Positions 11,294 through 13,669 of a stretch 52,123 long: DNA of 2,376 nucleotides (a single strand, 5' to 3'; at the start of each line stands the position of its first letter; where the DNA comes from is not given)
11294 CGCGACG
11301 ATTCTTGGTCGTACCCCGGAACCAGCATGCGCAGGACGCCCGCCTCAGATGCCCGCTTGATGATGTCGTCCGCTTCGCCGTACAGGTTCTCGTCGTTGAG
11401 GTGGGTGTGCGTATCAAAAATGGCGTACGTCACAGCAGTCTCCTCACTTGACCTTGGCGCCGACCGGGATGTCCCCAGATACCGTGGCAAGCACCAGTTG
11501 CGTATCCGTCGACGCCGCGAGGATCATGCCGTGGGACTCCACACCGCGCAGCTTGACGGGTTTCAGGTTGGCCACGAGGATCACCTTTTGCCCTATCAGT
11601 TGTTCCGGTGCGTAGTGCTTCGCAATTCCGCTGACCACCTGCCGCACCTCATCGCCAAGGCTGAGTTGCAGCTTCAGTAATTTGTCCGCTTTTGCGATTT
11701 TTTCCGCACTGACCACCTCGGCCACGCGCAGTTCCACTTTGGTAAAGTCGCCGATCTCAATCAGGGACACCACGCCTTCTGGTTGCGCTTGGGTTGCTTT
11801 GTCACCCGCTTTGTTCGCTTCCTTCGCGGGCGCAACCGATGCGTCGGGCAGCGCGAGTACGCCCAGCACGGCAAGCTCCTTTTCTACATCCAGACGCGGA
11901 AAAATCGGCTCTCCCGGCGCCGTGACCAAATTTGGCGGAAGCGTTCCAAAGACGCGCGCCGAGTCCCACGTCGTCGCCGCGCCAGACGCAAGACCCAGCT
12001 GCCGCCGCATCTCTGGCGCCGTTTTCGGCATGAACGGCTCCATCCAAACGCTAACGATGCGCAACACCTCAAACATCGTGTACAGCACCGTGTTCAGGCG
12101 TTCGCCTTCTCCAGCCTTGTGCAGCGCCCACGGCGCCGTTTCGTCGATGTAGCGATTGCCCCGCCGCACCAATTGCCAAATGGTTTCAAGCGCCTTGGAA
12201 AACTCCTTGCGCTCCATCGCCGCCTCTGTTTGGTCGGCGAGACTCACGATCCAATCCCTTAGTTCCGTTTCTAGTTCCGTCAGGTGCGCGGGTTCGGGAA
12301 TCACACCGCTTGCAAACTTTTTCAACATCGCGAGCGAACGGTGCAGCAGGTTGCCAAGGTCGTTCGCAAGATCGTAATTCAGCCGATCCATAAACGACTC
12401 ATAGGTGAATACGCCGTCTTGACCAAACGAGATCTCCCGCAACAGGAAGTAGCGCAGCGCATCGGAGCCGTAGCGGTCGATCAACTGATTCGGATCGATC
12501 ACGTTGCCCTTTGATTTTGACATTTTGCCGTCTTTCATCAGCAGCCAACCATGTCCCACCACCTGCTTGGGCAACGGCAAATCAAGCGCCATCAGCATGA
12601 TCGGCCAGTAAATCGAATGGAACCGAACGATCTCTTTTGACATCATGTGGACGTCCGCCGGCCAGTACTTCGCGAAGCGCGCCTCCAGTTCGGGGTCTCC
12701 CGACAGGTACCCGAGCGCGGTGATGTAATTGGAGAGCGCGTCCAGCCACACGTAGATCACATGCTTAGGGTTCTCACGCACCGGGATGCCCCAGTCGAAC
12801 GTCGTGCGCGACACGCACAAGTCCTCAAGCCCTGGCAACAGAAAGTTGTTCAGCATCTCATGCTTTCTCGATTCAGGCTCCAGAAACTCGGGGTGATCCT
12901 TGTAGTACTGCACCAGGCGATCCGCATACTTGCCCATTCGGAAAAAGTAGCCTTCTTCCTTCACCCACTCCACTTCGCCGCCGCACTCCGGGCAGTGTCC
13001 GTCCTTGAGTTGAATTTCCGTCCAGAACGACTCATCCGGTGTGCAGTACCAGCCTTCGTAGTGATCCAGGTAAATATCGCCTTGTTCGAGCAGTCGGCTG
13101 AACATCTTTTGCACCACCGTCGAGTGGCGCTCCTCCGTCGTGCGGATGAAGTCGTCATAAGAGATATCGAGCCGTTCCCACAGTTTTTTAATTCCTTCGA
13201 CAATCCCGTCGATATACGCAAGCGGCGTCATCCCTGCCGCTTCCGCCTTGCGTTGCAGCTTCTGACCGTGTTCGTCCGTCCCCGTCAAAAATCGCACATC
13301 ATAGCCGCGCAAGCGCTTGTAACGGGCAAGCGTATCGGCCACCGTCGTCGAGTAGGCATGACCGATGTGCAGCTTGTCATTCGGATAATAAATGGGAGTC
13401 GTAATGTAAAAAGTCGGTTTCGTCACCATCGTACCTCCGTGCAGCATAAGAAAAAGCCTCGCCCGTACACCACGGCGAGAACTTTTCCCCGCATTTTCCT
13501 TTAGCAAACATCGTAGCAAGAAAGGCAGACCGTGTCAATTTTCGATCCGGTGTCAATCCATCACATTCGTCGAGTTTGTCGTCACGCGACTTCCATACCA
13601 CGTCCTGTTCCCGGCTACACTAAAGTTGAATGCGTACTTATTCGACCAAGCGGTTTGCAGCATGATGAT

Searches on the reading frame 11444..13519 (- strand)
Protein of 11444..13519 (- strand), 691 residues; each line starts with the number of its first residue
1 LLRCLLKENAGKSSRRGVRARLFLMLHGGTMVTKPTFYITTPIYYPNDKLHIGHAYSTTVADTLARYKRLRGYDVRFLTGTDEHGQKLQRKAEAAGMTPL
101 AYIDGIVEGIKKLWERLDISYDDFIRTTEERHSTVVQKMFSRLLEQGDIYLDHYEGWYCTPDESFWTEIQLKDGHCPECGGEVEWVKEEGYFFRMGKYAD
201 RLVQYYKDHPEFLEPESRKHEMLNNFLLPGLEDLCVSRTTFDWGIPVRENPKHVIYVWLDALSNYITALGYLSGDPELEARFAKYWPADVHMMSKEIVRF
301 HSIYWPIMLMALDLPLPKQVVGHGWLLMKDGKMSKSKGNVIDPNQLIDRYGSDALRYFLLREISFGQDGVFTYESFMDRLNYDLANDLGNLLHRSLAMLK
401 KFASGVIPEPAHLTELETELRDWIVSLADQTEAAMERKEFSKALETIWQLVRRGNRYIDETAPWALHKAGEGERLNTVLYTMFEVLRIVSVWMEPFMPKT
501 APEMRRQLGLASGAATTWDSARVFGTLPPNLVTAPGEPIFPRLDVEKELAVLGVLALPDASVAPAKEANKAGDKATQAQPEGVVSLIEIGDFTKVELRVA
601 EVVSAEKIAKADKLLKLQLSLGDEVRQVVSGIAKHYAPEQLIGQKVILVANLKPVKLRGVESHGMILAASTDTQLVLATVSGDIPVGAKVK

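Call 61: search_protein_families(library=pfam, proteins=[window:11444-13519:-], max_evalue=0.00001)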
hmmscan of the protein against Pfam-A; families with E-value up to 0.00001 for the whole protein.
window:11444-13519:- (691 aa): 6 families
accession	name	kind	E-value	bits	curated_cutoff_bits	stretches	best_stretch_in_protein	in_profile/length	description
PF09334.17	tRNA-synt_1g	-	4e-117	391.7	20.1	2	182-395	174-390/391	tRNA synthetases class I (M)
PF00133.28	tRNA-synt_1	-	4.6e-31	108.4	22.7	2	33-247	21-243/414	tRNA synthetases class I (I, L, M and V)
PF01588.26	tRNA_bind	-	1.5e-29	102.4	27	1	597-689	1-96/96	Putative tRNA binding domain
PF01406.26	tRNA-synt_1e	-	1.5e-13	51.2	27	1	38-152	13-124/301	tRNA synthetases class I (C) catalytic domain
PF19303.5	Anticodon_3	-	8.3e-12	45.7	23.5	1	407-542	1-134/152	Anticodon binding domain of methionyl tRNA ligase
PF08264.19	Anticodon_1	-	4e-06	27.2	25.1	1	427-505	11-87/148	Anticodon-binding domain of tRNA ligase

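Call 64: find_homologous_proteins(query=window:11444-13519:-, max_evalue=1e-50)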
Query window:11444-13519:- (691 aa): 8000 proteins with E <= 1e-50 among 8000 candidates; the best 120 are listed.
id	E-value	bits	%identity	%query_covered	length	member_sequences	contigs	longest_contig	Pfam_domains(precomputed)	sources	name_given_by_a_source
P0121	0.0e+0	1525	100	96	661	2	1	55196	PF09334.18,PF01406.26,PF08264.20,PF00133.29,PF01588.27,PF19303.6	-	-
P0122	0.0e+0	1268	83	96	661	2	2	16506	PF09334.18,PF01406.26,PF08264.20,PF00133.29,PF01588.27,PF19303.6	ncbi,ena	-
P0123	0.0e+0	1267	83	96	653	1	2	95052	PF09334.18,PF01406.26,PF08264.20,PF00133.29,PF01588.27,PF19303.6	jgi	jgi:methionyl-tRNA synthetase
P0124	0.0e+0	1266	83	96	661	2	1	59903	PF09334.18,PF01406.26,PF08264.20,PF00133.29,PF01588.27,PF19303.6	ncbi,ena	-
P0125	0.0e+0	1252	82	96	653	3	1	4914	PF09334.18,PF01406.26,PF08264.20,PF00133.29,PF01588.27,PF19303.6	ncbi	-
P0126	0.0e+0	1208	79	96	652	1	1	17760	PF09334.18,PF01406.26,PF08264.20,PF00133.29,PF01588.27,PF19303.6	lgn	-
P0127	0.0e+0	1070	71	96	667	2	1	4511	PF09334.18,PF01406.26,PF08264.20,PF00133.29,PF01588.27,PF19303.6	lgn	-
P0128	0.0e+0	1061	70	95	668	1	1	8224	PF09334.18,PF01406.26,PF08264.20,PF00133.29,PF01588.27,PF19303.6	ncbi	-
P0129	0.0e+0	1057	69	96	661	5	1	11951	PF09334.18,PF01406.26,PF08264.20,PF00133.29,PF01588.27,PF19303.6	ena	-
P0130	0.0e+0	1053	69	96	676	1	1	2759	PF09334.18,PF01406.26,PF08264.20,PF00133.29,PF01588.27,PF19303.6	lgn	-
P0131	0.0e+0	1052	70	96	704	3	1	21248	PF09334.18,PF01406.26,PF08264.20,PF00133.29,PF01588.27,PF19303.6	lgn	-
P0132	0.0e+0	1048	69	96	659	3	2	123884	PF09334.18,PF01406.26,PF08264.20,PF00133.29,PF01588.27,PF19303.6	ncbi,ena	-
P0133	0.0e+0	1048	69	95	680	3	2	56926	PF09334.18,PF01406.26,PF08264.20,PF00133.29,PF01588.27,PF19303.6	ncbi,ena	-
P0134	0.0e+0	1040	68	96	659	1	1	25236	PF09334.18,PF01406.26,PF08264.20,PF00133.29,PF01588.27,PF19303.6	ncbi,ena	-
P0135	0.0e+0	1039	69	95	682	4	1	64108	PF09334.18,PF01406.26,PF08264.20,PF00133.29,PF01588.27,PF19303.6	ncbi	-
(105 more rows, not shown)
